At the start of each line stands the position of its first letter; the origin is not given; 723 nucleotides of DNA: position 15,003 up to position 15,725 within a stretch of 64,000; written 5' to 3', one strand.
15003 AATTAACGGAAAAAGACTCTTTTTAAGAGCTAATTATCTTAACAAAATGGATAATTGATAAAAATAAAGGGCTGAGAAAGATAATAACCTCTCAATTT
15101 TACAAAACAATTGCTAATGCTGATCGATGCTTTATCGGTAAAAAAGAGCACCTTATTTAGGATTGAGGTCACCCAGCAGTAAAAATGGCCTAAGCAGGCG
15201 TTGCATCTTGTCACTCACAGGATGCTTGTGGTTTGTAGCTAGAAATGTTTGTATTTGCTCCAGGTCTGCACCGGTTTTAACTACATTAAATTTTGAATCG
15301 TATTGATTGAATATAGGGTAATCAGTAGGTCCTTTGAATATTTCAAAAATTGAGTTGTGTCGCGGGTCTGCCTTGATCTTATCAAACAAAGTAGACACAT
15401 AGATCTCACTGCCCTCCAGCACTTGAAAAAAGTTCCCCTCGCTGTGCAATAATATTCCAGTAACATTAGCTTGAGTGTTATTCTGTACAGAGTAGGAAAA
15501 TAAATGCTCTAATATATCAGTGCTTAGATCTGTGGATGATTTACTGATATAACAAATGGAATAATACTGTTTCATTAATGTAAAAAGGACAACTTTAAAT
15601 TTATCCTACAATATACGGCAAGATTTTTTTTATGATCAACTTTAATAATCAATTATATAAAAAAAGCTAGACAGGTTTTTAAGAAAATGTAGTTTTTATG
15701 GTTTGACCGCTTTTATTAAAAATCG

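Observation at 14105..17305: Divergent Cl- pump / Na+ pump rhodopsin pair bracketing two stand-alone BLUF photoreceptors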

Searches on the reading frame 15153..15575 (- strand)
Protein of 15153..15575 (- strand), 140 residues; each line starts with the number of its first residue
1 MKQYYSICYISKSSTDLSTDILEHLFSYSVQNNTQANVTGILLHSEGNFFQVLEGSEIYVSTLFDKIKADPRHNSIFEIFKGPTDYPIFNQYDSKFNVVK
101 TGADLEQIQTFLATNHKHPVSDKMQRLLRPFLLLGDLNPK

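Call 3: search_protein_families(library=pfam, proteins=[window:15153-15575:-], max_evalue=0.01)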
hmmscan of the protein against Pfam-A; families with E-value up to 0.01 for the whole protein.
window:15153-15575:- (140 aa): 1 family
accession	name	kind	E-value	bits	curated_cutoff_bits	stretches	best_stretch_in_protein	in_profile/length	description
PF04940.18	BLUF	-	1.3e-21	77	25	1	5-91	2-88/92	Sensors of blue-light using FAD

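Call 9: find_related_loci(query=window:15153-15575:-, collection=genome_contigs, flank=6000)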
Query window:15153-15575:- (140 aa) in genome_contigs; peptide patterns used: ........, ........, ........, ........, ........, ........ (x = any residue, [..] = any of these).
281 stretches matched a pattern; 159 encode a relative of the query (tblastn E <= 1e-3); the best 80 are kept; 80 distinct loci.
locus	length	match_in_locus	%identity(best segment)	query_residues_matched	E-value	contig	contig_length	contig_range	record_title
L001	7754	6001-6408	46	1-136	4e-42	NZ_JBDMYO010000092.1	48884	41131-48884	MAG: Nonlabens sp. isolate NSW3.bin.30 k97_763207, whole genome shotgun sequence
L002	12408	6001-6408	49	1-136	3e-41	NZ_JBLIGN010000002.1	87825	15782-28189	MAG: Nonlabens sp. isolate 3300049783_147 Ga0491198_0000156, whole genome shotgun sequence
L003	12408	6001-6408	49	1-134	3e-38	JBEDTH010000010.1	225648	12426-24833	MAG: Dokdonia sp. isolate SIP_700_Bin12 700mSIPHEX1_12-scaffold_8_c2, whole genome shotgun sequence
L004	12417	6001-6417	47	1-139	3e-37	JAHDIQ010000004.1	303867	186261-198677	MAG: Nonlabens sp. isolate MAG-97 RZ_55, whole genome shotgun sequence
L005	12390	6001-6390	47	5-133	2e-36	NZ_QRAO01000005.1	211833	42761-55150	Marinirhabdus gelatinilytica strain DSM 101478 Ga0215720_105, whole genome shotgun sequence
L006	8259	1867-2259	45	1-130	2e-36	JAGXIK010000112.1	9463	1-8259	MAG: Gillisia sp. isolate LH_M84 k141_551347, whole genome shotgun sequence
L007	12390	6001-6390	46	5-133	1e-35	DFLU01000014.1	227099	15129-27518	MAG TPA_asm: Flavobacteriaceae bacterium UBA3611 UBA3611_contig_268, whole genome shotgun sequence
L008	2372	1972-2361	45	5-133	3e-35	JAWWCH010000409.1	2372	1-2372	MAG: Marinirhabdus sp. isolate HN17.bin.5 k141_1249829_length_2372_cov_8.0000, whole genome shotgun sequence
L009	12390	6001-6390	43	5-133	5e-35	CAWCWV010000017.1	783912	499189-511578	MAG: uncultured Flavobacteriaceae bacterium isolate MFD03250.bin.1.53 genome assembly, contig: contig_7882, whole genome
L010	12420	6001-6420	41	1-140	1e-34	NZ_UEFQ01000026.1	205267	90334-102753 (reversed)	Aequorivita sp. CIP111184, whole genome shotgun sequence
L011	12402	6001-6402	43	1-133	8e-35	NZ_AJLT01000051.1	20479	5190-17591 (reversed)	Gillisia marina strain CBA3202 c3_(single)_trimmed_contig_51, whole genome shotgun sequence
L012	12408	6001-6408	43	1-134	7e-34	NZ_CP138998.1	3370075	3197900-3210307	Dokdonia sp. R86516 chromosome, complete genome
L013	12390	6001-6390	48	5-133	9e-34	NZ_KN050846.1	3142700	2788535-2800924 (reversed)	Altibacter lentus strain JLT2010 Scaffold1, whole genome shotgun sequence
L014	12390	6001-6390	47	5-133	1e-33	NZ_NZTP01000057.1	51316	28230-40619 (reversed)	MAG: Altibacter sp. isolate EAC109 MHASMcontig_148270, whole genome shotgun sequence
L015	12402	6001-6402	40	1-133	2e-33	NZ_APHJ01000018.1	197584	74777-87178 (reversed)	Gillisia sp. CAL575 ctg18, whole genome shotgun sequence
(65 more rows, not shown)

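Call 19: find_homologous_proteins(query=window:15153-15575:-, max_evalue=1e-10)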
Query window:15153-15575:- (140 aa): 17 proteins with E <= 1e-10 among 35 candidates.
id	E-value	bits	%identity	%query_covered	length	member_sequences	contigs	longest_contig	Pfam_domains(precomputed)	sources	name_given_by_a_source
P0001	7.8e-88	310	100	100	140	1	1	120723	PF04940.19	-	-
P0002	3.1e-60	220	71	99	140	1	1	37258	PF04940.19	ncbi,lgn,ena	-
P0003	1.1e-40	157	53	99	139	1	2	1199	PF04940.19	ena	-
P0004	1.5e-39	153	55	94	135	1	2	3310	PF04940.19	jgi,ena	-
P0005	1.0e-35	141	51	95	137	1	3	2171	PF04940.19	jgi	jgi:hypothetical protein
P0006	1.1e-32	131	46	95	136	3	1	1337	PF04940.19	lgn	-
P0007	1.7e-32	131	46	95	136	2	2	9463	PF04940.19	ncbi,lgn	-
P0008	7.9e-32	128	49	96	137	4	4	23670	PF04940.19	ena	-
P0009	2.1e-31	127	44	96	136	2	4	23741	PF04940.19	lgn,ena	-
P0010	7.7e-31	125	44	96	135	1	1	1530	PF04940.19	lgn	-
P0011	1.8e-29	121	45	98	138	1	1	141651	PF04940.19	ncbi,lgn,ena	-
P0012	8.9e-29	119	38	95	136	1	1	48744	PF04940.19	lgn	-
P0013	1.8e-28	118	44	96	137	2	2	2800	PF04940.19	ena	-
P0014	2.7e-27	114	44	94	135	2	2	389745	PF04940.19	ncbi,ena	-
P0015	2.2e-23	101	43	95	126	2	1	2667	PF04940.19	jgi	-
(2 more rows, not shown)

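Call 20: find_encoding_contigs(protein=P0002, flank=8000, max_places=4)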
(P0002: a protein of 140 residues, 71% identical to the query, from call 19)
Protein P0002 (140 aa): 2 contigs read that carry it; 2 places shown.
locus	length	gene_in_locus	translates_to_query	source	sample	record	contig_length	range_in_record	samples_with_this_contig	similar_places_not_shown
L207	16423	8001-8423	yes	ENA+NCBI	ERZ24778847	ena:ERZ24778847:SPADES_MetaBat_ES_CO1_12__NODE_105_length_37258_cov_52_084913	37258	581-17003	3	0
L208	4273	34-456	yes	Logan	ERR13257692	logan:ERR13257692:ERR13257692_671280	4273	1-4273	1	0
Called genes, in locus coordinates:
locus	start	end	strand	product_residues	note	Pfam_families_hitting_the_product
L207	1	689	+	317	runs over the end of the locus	PF03255:ACCA, PF01039:Carboxyl_trans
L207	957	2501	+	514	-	PF00772:DnaB, PF13481:AAA_25, PF03796:DnaB_C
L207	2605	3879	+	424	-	-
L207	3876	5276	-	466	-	PF00929:RNase_T, PF01541:GIY-YIG (weak), PF27096:UvrC_M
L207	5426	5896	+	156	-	PF09537:DUF2383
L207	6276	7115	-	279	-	PF01036:Bac_rhodopsin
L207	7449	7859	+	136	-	PF04940:BLUF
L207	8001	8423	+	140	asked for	PF04940:BLUF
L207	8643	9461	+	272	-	PF01036:Bac_rhodopsin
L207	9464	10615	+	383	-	PF10011:DUF2254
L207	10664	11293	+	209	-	PF01323:DSBA, PF13743:Thioredoxin_5 (faint)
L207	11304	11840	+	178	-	PF04239:DUF421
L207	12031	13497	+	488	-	PF00875:DNA_photolyase, PF03441:FAD_binding_7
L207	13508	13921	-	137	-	PF20398:DUF6691, PF04143:Sulf_transp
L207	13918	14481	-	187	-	PF04143:Sulf_transp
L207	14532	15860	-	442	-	PF00753:Lactamase_B, PF00581:Rhodanese (weak)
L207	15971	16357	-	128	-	PF00581:Rhodanese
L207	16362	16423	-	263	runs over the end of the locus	PF01925:TauE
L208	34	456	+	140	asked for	PF04940:BLUF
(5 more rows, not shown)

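Call 21: find_encoding_contigs(protein=P0001, flank=3000, max_places=4)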
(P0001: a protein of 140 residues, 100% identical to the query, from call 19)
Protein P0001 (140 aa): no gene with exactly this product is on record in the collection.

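Call 24: search_solved_structures(query=window:15153-15575:-, max_evalue=0.001, show_alignments=4)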
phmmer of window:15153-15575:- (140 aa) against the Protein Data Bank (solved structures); distinct sequences matched with E-value up to 0.001: 22.
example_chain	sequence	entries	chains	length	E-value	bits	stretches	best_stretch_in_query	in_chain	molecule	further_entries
2kb2_A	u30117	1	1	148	3.5e-14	56.7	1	21-134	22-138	BlrP1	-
3gfx_A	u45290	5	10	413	3.5e-13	53.4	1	20-134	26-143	Klebsiella pneumoniae BlrP1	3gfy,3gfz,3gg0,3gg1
5mbh_A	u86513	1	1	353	2.2e-12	50.9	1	7-88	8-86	Beta subunit of photoactivated adenylyl cyclase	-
5m27_A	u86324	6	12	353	2.5e-12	50.7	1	7-88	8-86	Beta subunit of photoactivated adenylyl cyclase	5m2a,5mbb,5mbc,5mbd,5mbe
5mbj_A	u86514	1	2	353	3.3e-12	50.3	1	7-88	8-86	Beta subunit of photoactivated adenylyl cyclase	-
4yus_A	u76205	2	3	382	3.3e-12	50.3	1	7-77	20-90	Family 3 adenylate cyclase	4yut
5x4t_A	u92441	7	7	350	3.7e-12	50.2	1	7-77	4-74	Photoactivated adenylyl cyclase | Family 3 adenylate cyclase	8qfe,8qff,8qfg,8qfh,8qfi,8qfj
9f1w_A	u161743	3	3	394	3.8e-12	50.1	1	7-77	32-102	Family 3 adenylate cyclase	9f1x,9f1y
5x4u_A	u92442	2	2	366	4e-12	50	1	7-77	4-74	Photoactivated adenylyl cyclase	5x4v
5mbk_A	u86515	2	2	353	8.5e-12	49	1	7-88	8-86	Beta subunit of photoactivated adenylyl cyclase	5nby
9f1z_A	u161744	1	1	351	1.6e-11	48.1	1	7-77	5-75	Family 3 adenylate cyclase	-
1yrx_A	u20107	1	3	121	5.6e-08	36.6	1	5-82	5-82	hypothetical protein Rsph03001874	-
2bun_A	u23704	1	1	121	7.8e-08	36.2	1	5-76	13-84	APPA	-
1x0p_A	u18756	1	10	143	1.5e-07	35.3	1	6-77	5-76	hypothetical protein Tll0078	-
6w6z_A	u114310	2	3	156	2.6e-07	34.5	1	7-120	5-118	BLUF domain-containing protein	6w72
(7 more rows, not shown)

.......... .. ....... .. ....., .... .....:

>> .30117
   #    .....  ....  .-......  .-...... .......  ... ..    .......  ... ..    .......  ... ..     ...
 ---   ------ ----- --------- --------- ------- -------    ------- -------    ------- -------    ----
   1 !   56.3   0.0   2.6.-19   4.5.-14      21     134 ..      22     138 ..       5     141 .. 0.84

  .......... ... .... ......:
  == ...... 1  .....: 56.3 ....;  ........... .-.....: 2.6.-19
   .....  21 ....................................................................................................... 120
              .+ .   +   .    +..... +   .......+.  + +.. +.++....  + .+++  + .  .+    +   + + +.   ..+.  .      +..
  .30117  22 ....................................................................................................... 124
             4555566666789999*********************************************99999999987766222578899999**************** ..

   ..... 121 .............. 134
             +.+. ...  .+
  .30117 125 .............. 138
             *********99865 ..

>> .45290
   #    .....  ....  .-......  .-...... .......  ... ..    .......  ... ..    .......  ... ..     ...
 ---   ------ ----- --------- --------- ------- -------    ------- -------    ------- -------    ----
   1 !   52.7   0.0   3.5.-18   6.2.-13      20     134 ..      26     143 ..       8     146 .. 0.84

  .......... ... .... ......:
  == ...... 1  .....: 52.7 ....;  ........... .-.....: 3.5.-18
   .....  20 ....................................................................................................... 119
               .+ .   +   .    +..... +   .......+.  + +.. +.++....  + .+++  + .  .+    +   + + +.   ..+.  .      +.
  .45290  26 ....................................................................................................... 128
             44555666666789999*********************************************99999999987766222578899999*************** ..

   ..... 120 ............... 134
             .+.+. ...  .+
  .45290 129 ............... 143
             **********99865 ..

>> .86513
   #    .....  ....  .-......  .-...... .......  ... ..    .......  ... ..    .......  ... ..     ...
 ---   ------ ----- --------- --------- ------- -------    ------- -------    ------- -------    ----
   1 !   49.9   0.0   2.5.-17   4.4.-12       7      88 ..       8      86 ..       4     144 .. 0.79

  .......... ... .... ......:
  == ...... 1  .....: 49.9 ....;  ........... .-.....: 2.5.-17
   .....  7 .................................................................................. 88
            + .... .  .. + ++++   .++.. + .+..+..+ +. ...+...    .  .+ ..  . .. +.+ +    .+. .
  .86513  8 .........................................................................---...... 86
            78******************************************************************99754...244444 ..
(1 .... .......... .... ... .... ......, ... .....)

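Call 52: search_protein_families(library=ncbifam, proteins=[window:15153-15575:-], max_evalue=0.001)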
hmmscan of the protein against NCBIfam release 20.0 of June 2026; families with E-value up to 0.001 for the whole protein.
window:15153-15575:- (140 aa): 0 families

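Call 65: find_encoding_contigs(protein=P0004, flank=4000, max_places=2)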
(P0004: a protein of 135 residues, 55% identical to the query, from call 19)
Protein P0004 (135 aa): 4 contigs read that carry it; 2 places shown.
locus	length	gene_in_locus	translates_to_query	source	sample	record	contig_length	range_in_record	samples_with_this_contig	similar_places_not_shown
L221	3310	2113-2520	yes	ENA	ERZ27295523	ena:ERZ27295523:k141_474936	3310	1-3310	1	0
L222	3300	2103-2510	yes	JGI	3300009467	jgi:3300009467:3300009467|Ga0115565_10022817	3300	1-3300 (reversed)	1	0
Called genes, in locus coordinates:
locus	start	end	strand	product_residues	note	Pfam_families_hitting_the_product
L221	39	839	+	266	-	PF25087:GMPPB_C (faint), PF00132:Hexapep (faint)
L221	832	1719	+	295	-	PF00291:PALP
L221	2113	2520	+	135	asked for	PF04940:BLUF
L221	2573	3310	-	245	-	?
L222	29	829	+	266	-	PF25087:GMPPB_C (faint), PF00132:Hexapep (faint)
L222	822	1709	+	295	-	PF00291:PALP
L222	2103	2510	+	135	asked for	PF04940:BLUF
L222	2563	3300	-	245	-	?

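Call 69: predict_structure(alignment_id=A4)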
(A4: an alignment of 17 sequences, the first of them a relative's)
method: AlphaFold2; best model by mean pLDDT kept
length: 140 residues; sequences in the alignment: 17
mean_pLDDT: 82.1   pTM: 0.79
mean pLDDT of the five models: 82.1, 76.8, 76.7, 76.2, 70.9
residues with pLDDT >= 90: 42; 70-90: 79; 50-70: 13; < 50: 6
segments of 3 or more residues with pLDDT < 50: 135-140
pLDDT, mean of each block of 10 residues (from residue 1): 84 84 87 88 88 93 93 91 86 77 82 71 76 50
secondary structure, 60 per line:
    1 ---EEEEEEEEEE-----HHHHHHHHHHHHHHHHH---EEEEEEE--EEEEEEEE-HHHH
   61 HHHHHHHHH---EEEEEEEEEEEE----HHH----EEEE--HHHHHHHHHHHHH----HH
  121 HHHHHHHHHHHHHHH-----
elements in order: E4-13 H19-35 E39-45 E48-55 H57-69 E73-84 E96-99 H102-114 H119-135

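Call 73: fold_search(model_id=the predicted structure, library=pdb)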
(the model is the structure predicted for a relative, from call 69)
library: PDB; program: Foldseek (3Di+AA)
matches with E <= 10: 1500; with E <= 0.001: 87
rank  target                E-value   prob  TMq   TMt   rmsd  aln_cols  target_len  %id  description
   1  2kb2_MODEL_1_A        3.3e-10  1.00  0.72  0.69   3.3       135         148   30  BlrP1 BLUF (released 2009-04-07)
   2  9f1y                  9.8e-10  1.00  0.63  0.27   8.6       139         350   29  Crystal structure of Oscillatoria acuminata adenylyate cyclase at 100K (released 2025-02-26)
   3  8i98_R                1.3e-09  1.00  0.64  0.64   1.8        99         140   26  Crystal structure of TePixD Y8F (released 2023-09-20)
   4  9f1z                  1.3e-09  1.00  0.63  0.27   7.9       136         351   30  Crystal structure of adenylyate cyclase variant Y6W (released 2025-02-26)
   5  3gfx_A                1.3e-09  1.00  0.71  0.28   3.4       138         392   30  Klebsiella pneumoniae BlrP1 pH 4.5 calcium/cy-diGMP complex (released 2009-06-23)
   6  9f1x                  2.0e-09  1.00  0.63  0.27   8.6       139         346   29  SSX room temperature structure of Oscillatoria acuminata adenylyate cyclase. (released 2025-02-26)
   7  1yrx_A                2.2e-09  1.00  0.62  0.73   4.4       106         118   27  Structure of a novel photoreceptor: the BLUF domain of AppA from Rhodobacter sphaeroides (released 2005-06-28)
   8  3gfy_A                2.4e-09  1.00  0.69  0.29   3.4       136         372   29  Klebsiella pneumoniae BlrP1 with FMN and cyclic diGMP, no metal ions (released 2009-06-23)
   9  1yrx_C                2.5e-09  1.00  0.61  0.74   5.2       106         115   27  Structure of a novel photoreceptor: the BLUF domain of AppA from Rhodobacter sphaeroides (released 2005-06-28)
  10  8i98_A                2.7e-09  1.00  0.63  0.63   1.9        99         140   27  Crystal structure of TePixD Y8F (released 2023-09-20)
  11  3gfz_A                2.7e-09  1.00  0.69  0.28   3.6       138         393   30  Klebsiella pneumoniae BlrP1 pH 6 manganese/cy-diGMP complex (released 2009-06-23)
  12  1x0p_B                2.9e-09  1.00  0.64  0.64   3.2       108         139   28  Structure of a cyanobacterial BLUF protein, Tll0078 (released 2005-06-07)
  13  8i98_H                2.9e-09  1.00  0.65  0.65   6.8       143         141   24  Crystal structure of TePixD Y8F (released 2023-09-20)
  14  8i98_P                3.3e-09  1.00  0.62  0.62   1.5        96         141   27  Crystal structure of TePixD Y8F (released 2023-09-20)
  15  8i98_E                3.3e-09  1.00  0.63  0.63   1.9        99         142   26  Crystal structure of TePixD Y8F (released 2023-09-20)
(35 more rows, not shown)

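Call 75: find_encoding_contigs(protein=P0005, flank=3000, max_places=3)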
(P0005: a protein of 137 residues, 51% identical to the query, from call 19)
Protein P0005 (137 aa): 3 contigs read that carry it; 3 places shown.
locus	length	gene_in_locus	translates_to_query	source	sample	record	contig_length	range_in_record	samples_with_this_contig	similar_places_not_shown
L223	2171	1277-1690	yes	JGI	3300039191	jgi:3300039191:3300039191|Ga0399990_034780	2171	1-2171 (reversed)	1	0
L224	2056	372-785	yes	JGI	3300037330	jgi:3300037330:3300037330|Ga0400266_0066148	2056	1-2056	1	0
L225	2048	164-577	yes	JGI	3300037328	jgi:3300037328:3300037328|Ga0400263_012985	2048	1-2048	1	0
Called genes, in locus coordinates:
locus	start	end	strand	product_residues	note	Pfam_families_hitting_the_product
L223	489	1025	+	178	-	-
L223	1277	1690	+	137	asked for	PF04940:BLUF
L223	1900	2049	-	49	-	-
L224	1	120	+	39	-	?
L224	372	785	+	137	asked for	PF04940:BLUF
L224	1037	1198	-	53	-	-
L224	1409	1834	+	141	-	PF00903:Glyoxalase (weak), PF06983:3-dmu-9_3-mt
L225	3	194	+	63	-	?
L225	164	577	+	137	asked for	PF04940:BLUF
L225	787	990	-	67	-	-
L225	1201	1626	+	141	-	PF00903:Glyoxalase (weak), PF06983:3-dmu-9_3-mt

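Call 76: find_encoding_contigs(protein=P0003, flank=3000, max_places=2)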
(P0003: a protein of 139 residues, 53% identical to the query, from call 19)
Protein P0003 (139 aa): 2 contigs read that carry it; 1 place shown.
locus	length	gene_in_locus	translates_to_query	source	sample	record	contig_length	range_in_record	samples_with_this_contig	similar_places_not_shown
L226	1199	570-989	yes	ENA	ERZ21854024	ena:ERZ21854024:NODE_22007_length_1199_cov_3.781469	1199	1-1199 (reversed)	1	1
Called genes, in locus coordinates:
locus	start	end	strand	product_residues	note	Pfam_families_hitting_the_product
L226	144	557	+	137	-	PF04940:BLUF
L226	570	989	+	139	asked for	PF04940:BLUF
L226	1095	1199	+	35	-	?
